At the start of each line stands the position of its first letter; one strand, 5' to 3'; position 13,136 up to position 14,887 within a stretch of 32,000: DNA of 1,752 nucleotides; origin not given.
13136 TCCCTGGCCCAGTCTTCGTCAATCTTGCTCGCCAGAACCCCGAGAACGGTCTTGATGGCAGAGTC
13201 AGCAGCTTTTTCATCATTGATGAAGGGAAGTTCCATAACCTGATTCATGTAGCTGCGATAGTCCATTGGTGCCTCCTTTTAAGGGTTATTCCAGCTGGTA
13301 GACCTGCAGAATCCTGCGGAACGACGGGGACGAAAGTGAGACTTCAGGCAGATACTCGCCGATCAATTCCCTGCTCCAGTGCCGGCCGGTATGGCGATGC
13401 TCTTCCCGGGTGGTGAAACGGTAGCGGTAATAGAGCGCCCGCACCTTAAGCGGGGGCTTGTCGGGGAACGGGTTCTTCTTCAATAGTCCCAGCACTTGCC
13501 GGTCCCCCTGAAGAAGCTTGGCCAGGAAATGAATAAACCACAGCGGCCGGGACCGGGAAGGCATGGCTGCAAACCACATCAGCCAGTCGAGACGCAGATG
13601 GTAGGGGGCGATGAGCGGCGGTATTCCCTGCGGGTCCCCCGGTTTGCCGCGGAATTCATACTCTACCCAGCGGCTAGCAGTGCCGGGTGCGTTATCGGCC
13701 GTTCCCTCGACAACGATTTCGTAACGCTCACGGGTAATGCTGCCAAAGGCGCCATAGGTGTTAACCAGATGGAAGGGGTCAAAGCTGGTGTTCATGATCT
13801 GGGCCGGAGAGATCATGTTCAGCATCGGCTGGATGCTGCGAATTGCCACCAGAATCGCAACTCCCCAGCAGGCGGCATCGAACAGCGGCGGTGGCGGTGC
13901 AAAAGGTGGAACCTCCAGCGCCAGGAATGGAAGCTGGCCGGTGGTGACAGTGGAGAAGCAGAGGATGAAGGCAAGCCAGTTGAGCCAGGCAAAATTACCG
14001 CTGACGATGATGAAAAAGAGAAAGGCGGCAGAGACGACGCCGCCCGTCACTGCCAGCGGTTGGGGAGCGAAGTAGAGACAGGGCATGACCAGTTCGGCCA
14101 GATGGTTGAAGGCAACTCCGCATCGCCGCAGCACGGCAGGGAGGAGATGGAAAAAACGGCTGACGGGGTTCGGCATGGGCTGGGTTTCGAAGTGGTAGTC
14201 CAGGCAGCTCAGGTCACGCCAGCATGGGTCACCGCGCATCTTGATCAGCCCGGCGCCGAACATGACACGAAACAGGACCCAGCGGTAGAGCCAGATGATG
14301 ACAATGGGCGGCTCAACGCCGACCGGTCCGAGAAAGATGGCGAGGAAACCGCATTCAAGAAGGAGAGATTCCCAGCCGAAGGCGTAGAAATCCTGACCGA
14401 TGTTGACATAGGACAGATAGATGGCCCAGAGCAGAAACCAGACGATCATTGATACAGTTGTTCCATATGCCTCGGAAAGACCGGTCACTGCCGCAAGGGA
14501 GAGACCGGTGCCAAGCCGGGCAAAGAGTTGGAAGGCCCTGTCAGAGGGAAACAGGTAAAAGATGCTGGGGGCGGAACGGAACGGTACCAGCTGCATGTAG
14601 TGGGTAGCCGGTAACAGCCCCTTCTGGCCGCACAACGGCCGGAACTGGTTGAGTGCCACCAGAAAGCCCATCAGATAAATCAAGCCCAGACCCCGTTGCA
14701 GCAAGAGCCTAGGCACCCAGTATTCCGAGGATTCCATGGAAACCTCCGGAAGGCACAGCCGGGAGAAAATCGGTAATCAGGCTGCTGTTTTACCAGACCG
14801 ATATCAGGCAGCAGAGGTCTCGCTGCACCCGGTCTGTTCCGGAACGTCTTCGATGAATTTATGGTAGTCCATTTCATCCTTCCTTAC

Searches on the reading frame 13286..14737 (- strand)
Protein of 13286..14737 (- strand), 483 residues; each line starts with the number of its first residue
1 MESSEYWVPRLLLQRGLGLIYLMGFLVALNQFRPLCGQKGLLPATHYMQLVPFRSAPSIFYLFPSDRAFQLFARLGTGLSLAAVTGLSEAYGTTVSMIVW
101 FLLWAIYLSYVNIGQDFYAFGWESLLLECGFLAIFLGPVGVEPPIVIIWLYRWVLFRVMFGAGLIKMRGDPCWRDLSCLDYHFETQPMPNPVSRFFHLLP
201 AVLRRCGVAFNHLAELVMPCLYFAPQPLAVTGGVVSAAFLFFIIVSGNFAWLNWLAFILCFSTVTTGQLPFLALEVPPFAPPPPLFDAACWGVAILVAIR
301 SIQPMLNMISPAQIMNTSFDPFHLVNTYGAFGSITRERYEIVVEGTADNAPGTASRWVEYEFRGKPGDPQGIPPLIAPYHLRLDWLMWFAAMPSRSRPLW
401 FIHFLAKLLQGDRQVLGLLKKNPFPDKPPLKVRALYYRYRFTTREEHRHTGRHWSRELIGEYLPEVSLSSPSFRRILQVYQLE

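Call 5: search_protein_families(library=pfam, proteins=[window:13286-14737:-], max_evalue=0.01)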
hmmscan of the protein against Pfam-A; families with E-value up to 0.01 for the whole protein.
window:13286-14737:- (483 aa): 2 families
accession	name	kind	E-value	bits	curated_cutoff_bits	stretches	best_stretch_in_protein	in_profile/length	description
PF06762.20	LMF1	-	6.9e-60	202.3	27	1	118-268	1-160/163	Lipase maturation factor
PF25179.1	LMF1_C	-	1.1e-50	171.7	34.2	1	324-464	1-139/139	Lipase maturation factor C-terminal domain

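Call 36: search_protein_families(library=ncbifam, proteins=[window:13286-14737:-], max_evalue=0.001)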
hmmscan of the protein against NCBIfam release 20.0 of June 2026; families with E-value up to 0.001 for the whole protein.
window:13286-14737:- (483 aa): 0 families
